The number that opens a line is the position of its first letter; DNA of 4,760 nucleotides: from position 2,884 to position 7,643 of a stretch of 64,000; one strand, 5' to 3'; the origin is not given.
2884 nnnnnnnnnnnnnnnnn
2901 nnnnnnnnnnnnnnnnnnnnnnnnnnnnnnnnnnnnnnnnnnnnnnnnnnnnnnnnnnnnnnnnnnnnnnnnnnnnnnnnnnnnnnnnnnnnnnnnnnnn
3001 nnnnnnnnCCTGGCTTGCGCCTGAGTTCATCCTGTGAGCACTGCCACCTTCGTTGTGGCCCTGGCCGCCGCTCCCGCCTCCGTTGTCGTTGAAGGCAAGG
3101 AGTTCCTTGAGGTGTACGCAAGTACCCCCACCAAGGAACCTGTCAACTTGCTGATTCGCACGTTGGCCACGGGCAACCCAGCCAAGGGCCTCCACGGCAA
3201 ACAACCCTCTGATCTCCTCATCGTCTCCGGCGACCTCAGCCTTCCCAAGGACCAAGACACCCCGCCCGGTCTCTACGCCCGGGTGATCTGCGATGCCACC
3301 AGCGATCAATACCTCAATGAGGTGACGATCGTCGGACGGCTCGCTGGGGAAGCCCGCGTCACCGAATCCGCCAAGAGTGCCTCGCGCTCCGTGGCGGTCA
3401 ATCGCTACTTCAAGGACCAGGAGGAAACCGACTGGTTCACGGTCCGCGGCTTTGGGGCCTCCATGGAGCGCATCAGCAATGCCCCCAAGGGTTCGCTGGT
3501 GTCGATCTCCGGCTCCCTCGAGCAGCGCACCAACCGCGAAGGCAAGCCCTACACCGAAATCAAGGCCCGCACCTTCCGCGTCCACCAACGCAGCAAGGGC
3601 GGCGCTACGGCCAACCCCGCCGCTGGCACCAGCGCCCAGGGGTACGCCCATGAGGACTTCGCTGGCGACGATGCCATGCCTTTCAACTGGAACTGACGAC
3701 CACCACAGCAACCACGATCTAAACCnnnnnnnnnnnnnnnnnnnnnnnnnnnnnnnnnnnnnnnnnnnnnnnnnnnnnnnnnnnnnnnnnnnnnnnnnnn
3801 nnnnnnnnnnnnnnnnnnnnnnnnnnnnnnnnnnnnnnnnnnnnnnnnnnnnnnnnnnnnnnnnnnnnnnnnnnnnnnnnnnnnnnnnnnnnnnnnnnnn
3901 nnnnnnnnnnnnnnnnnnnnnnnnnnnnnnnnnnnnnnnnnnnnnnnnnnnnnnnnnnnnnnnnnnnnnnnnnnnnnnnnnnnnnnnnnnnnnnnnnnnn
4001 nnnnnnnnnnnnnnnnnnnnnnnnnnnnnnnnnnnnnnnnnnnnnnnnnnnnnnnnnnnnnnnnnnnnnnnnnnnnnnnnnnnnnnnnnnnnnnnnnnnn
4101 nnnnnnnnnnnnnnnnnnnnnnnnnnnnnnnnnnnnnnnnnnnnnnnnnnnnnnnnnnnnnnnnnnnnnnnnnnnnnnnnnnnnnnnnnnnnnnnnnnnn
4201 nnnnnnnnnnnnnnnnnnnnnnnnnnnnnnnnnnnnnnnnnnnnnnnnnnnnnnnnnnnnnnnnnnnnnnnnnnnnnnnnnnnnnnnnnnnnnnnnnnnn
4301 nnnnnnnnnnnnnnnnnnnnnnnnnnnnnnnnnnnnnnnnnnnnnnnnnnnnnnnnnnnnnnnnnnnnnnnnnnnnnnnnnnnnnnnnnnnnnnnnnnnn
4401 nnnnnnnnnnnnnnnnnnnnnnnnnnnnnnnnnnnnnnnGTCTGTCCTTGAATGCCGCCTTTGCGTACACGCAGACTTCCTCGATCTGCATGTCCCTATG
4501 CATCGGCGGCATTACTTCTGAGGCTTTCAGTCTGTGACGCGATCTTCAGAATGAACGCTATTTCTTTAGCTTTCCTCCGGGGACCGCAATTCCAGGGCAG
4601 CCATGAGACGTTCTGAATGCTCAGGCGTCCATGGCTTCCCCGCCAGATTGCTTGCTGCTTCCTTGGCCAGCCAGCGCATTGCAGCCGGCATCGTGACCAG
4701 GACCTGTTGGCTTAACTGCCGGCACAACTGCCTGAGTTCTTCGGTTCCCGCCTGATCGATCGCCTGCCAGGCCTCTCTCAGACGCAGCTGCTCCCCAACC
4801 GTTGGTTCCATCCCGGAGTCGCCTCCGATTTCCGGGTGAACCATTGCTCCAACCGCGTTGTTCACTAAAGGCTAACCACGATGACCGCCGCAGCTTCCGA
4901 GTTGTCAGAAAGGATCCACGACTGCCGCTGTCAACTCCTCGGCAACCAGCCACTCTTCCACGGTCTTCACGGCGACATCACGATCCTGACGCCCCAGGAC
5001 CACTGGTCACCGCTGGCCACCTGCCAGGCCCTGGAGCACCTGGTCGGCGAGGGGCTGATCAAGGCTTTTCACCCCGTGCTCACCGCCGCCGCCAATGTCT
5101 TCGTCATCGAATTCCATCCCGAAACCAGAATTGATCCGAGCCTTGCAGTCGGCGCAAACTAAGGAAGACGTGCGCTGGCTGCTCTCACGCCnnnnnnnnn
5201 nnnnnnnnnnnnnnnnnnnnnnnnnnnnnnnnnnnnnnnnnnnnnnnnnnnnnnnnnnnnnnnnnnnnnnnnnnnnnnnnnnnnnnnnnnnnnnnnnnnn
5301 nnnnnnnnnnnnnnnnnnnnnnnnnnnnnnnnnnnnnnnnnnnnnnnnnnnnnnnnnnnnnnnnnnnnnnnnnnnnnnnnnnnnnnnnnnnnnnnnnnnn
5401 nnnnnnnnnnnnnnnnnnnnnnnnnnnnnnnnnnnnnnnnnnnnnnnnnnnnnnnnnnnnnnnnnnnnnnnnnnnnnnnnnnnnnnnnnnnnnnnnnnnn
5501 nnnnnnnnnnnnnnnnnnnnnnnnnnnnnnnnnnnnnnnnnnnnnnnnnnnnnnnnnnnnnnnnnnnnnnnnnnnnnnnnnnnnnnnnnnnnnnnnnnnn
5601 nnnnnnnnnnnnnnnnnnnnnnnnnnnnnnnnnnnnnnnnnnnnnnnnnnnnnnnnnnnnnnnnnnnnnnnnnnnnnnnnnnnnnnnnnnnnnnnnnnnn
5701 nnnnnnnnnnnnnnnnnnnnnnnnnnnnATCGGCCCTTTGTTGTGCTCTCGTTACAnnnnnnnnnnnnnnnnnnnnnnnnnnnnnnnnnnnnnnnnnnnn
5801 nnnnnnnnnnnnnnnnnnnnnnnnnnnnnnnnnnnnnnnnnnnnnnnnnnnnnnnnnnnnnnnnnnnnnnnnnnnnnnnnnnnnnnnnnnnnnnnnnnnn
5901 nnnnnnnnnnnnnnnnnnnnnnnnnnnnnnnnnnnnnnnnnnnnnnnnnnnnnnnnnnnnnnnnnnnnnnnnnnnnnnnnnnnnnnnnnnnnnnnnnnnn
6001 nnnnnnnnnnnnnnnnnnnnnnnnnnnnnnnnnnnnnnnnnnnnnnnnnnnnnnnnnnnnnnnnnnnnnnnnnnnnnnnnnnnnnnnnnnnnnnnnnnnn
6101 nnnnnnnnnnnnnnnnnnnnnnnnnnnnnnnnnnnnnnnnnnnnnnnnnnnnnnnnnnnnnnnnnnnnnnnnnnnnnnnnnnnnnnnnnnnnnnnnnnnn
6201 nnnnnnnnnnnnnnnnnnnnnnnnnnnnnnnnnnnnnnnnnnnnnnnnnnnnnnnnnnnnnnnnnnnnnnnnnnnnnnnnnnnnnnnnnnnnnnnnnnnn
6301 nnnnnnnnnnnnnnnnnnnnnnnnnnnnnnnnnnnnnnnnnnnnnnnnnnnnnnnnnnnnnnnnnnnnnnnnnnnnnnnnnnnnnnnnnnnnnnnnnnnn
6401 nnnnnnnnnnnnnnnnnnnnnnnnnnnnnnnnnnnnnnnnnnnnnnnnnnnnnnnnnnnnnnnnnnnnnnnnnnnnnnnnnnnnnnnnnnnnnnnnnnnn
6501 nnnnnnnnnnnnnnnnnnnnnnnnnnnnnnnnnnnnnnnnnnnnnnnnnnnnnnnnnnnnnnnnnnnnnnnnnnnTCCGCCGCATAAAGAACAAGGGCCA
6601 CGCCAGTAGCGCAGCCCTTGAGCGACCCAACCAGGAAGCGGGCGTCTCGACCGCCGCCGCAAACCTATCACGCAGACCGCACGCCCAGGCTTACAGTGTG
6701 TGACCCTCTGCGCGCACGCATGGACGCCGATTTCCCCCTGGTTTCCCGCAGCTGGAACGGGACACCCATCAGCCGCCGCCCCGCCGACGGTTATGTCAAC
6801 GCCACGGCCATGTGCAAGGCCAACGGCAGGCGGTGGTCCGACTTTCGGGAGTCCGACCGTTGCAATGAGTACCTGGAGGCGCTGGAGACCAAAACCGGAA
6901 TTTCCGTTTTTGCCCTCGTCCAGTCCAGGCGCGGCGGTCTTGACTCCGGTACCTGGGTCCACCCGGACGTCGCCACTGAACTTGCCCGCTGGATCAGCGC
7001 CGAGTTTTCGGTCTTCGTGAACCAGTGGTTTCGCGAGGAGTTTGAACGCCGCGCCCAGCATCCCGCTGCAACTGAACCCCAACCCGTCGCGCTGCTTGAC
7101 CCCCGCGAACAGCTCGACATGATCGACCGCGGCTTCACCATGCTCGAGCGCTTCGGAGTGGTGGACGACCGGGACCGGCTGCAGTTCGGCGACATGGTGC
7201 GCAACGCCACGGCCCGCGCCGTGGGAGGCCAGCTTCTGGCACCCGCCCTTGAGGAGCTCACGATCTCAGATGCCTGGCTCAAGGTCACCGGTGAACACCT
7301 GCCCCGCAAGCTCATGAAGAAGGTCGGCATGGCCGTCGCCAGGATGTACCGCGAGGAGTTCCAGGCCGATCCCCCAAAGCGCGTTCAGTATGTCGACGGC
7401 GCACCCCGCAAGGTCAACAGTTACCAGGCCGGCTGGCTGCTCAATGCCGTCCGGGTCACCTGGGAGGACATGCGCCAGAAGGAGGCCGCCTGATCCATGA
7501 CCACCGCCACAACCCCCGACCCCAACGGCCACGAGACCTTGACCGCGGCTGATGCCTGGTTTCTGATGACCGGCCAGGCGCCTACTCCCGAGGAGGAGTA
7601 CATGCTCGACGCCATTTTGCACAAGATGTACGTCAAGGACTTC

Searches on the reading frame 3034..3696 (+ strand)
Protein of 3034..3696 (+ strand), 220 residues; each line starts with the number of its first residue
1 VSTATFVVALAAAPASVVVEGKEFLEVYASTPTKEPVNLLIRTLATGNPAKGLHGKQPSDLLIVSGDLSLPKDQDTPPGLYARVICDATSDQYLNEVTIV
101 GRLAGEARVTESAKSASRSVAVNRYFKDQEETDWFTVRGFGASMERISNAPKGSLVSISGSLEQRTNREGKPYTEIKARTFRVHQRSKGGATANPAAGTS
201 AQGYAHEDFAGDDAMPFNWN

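Call 19: search_protein_families(library=pfam, proteins=[window:3034-3696:+], max_evalue=0.001)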
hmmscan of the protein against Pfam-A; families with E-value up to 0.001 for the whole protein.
window:3034-3696:+ (220 aa): 1 family
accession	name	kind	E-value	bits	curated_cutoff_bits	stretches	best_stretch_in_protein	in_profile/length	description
PF00436.31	SSB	-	1.7e-11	44.5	26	1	94-178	1-98/104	Single-strand binding protein family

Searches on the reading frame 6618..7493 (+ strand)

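Call 19: search_protein_families(library=pfam, proteins=[window:6618-7493:+], max_evalue=0.001)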
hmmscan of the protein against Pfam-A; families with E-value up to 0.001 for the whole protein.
window:6618-7493:+ (291 aa): 1 family
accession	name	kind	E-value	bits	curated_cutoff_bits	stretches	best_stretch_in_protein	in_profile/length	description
PF04383.19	KilA-N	-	7.3e-21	74.5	23.8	1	51-140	9-103/107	KilA-N domain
